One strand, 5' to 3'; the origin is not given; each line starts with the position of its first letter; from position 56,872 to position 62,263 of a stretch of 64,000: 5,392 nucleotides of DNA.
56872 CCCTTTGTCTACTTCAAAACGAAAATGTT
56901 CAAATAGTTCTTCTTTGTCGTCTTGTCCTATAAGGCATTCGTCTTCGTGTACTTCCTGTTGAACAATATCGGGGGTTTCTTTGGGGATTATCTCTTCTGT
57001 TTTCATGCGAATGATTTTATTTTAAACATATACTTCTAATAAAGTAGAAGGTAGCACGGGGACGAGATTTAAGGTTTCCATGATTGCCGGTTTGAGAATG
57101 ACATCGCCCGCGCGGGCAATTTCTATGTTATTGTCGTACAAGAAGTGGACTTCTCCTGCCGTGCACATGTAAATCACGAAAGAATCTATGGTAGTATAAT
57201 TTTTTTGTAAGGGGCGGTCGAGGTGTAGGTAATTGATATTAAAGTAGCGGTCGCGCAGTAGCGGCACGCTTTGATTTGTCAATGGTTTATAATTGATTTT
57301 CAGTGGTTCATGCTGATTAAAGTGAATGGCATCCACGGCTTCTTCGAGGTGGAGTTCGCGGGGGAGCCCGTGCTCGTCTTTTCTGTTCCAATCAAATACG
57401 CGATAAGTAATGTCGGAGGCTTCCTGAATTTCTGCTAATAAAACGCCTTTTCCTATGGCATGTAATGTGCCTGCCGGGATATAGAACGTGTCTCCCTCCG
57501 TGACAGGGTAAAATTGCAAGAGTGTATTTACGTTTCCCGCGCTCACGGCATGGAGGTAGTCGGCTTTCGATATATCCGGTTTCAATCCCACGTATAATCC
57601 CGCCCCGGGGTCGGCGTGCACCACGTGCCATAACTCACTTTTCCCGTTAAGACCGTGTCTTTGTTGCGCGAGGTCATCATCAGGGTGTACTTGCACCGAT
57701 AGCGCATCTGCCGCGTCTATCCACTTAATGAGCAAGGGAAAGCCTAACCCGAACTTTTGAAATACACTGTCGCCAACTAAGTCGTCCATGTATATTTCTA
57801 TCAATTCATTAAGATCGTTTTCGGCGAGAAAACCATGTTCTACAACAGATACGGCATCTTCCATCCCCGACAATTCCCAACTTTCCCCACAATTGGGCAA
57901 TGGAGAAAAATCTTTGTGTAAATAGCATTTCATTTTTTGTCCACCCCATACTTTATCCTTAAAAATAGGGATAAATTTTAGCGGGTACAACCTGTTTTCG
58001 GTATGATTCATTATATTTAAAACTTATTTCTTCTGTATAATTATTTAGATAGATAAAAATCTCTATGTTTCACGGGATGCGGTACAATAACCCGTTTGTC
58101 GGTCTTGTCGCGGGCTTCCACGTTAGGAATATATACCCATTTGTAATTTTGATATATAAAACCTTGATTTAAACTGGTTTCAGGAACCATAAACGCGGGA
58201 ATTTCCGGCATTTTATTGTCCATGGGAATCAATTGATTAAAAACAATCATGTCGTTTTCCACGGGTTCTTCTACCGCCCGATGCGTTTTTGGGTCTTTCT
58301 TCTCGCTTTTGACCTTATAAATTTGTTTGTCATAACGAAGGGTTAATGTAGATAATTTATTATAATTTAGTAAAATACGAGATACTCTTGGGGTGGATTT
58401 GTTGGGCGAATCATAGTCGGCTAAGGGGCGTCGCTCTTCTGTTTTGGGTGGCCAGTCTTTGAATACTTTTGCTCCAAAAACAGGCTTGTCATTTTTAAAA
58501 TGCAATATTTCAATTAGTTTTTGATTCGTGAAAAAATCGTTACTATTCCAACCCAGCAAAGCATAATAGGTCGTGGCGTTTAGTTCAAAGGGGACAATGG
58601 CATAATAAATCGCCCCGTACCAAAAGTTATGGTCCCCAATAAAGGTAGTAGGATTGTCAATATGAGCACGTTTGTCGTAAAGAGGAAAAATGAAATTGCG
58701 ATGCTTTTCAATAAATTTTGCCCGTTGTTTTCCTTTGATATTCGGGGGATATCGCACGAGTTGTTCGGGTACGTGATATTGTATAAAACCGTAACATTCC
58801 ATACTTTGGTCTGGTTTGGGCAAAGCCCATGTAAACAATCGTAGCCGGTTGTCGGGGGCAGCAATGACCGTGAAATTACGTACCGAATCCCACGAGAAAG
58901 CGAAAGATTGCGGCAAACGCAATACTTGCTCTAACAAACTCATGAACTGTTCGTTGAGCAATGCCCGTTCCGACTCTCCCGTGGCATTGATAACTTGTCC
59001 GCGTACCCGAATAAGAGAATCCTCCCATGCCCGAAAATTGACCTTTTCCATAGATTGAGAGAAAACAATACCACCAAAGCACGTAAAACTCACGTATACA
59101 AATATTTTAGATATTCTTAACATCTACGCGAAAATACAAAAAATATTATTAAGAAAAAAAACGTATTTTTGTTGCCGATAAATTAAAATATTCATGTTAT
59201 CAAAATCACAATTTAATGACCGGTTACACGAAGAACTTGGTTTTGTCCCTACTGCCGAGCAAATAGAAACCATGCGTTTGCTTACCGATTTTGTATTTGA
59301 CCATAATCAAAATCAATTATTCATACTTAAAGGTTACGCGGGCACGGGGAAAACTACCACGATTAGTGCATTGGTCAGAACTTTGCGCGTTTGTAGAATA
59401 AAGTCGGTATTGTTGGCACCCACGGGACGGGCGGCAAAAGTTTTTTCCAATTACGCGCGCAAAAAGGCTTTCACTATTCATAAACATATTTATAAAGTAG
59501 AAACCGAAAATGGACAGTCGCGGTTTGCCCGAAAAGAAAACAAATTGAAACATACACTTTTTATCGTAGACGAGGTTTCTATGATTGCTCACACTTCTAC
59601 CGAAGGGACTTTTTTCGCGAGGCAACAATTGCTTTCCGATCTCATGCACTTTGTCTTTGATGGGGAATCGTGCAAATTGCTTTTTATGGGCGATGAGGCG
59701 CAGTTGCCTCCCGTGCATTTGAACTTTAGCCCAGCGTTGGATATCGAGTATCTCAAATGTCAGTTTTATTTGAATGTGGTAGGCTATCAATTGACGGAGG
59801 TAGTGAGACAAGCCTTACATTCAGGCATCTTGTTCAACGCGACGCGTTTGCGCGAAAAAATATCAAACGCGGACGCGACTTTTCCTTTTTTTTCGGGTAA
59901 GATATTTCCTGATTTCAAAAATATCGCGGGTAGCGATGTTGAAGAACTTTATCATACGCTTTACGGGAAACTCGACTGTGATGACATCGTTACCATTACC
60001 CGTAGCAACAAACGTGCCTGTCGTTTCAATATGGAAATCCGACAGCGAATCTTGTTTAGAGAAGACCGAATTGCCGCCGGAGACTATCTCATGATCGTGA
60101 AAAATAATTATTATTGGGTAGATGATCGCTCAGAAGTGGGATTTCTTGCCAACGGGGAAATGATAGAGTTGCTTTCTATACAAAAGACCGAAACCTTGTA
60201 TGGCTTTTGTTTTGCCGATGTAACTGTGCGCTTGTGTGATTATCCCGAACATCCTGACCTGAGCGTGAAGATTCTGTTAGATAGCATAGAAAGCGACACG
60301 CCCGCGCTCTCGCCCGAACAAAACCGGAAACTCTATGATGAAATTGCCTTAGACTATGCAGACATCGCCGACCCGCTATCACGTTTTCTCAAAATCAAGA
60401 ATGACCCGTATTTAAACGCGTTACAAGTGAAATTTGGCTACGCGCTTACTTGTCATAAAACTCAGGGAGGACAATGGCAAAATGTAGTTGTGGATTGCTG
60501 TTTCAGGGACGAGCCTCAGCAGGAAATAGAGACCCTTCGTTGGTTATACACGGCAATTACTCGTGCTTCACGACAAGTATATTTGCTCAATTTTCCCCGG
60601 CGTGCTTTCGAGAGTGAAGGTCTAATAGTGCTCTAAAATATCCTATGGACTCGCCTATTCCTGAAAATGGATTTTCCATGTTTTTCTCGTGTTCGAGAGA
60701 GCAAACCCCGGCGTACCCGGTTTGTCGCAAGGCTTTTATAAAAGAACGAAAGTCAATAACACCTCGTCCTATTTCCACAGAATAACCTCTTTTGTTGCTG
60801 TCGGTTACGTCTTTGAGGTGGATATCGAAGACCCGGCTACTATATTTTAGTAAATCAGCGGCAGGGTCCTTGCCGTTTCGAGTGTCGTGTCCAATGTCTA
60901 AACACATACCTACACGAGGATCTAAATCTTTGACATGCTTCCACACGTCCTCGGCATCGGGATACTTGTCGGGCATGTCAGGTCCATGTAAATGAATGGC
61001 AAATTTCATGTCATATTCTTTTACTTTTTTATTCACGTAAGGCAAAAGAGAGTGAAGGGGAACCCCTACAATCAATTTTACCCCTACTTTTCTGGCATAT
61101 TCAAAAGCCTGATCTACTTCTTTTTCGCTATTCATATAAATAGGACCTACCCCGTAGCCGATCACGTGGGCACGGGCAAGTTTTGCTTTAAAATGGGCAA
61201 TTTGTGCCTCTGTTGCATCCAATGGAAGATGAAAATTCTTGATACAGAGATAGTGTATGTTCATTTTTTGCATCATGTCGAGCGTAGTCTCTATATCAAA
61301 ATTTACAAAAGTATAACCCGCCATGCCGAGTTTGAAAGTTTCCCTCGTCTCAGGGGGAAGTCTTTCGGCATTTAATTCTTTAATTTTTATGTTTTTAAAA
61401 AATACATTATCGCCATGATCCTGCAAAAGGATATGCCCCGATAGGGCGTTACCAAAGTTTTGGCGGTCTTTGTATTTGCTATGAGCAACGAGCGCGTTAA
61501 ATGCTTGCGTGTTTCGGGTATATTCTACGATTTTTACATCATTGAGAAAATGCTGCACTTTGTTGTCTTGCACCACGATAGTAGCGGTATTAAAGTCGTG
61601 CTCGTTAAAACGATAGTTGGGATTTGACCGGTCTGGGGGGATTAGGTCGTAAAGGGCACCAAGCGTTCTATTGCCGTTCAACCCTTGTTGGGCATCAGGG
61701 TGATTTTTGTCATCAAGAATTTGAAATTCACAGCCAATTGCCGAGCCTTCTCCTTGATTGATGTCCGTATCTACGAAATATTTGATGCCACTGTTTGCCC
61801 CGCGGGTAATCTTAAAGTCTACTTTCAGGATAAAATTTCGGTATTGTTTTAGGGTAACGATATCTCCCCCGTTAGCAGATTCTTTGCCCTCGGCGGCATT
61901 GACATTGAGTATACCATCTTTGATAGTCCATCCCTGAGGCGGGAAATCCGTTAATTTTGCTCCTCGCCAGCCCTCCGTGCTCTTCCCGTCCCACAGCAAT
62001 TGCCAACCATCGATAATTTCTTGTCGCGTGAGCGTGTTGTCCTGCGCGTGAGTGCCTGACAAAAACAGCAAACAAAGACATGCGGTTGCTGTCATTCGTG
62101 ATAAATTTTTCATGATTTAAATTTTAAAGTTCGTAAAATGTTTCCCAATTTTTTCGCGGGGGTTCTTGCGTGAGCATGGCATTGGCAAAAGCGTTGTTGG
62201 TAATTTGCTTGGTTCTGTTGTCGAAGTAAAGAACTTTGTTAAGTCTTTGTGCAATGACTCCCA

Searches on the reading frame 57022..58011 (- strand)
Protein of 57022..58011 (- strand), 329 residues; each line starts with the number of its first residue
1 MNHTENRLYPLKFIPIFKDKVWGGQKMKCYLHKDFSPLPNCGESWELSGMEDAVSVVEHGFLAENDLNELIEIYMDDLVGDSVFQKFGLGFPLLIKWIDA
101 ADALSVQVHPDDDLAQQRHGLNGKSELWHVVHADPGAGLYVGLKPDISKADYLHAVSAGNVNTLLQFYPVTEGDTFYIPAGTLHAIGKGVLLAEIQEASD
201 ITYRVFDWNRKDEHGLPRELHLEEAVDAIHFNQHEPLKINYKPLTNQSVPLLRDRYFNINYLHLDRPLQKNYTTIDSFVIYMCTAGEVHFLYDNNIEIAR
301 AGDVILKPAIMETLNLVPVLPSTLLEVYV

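Call 39: search_protein_families(library=pfam, proteins=[window:57022-58011:-], max_evalue=0.00001)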
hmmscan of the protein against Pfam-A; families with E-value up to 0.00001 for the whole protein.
window:57022-58011:- (329 aa): 1 family
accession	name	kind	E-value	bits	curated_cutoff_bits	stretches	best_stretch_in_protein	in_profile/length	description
PF20511.4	PMI_typeI_cat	-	1.3e-08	35.5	22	1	13-120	4-112/143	Phosphomannose isomerase type I, catalytic domain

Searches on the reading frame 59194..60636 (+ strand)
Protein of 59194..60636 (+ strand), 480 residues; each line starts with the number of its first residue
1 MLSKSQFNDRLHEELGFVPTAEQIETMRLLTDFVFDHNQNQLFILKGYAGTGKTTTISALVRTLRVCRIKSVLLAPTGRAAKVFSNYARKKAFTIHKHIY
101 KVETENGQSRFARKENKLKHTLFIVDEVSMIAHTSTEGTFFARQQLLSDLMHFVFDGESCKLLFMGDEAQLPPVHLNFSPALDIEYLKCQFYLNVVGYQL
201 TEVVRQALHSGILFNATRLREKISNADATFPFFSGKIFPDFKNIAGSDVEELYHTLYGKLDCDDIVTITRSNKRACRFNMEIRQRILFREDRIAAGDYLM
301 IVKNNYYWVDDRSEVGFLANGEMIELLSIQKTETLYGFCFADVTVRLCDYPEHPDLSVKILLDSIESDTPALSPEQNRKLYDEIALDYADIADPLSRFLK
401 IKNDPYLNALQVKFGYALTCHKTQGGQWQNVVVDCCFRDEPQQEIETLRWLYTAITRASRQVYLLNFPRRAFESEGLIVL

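Call 39: search_protein_families(library=pfam, proteins=[window:59194-60636:+], max_evalue=0.00001)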
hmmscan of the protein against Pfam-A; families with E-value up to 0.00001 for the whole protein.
window:59194-60636:+ (480 aa): 5 families
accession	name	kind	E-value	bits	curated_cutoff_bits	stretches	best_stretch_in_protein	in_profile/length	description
PF13245.12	AAA_19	-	6.8e-21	75.3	25.1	1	37-174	8-132/134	AAA domain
PF13604.12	AAA_30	-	4.8e-18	66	27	1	38-175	16-132/191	AAA domain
PF13538.12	UvrD_C_2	-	3.4e-17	62.5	27.4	1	415-465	2-52/52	UvrD-like helicase C-terminal domain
PF05970.20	PIF1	-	1e-11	45.3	25.9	1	21-208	4-191/223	PIF1-like helicase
PF01443.25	Viral_helicase1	-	4.3e-06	27.1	21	0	408-465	173-227/228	Viral superfamily 1 RNA helicase core domain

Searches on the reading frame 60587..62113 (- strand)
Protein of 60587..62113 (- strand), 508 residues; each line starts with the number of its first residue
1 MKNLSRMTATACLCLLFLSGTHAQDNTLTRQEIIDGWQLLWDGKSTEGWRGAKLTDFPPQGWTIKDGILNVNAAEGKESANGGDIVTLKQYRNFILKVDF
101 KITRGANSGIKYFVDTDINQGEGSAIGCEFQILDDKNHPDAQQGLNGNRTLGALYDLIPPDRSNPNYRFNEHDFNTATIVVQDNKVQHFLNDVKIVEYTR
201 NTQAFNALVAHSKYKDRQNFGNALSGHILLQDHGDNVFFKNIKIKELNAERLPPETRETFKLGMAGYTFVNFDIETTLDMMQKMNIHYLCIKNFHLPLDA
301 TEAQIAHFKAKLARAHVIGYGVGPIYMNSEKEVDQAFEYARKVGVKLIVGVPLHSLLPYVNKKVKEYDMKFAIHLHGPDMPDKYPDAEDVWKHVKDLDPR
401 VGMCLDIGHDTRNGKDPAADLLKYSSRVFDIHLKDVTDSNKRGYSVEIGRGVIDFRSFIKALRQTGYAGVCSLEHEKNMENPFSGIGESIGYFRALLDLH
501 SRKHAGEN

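Call 39: search_protein_families(library=pfam, proteins=[window:60587-62113:-], max_evalue=0.00001)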
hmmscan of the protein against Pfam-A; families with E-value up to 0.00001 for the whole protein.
window:60587-62113:- (508 aa): 2 families
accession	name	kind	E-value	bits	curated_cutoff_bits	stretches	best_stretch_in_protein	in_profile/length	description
PF06439.18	3keto-disac_hyd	-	2.4e-44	152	26.8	1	36-245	1-187/187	3-keto-disaccharide hydrolase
PF01261.30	AP_endonuc_2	-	4.2e-21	76.2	31.1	1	362-495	113-248/249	Xylose isomerase-like TIM barrel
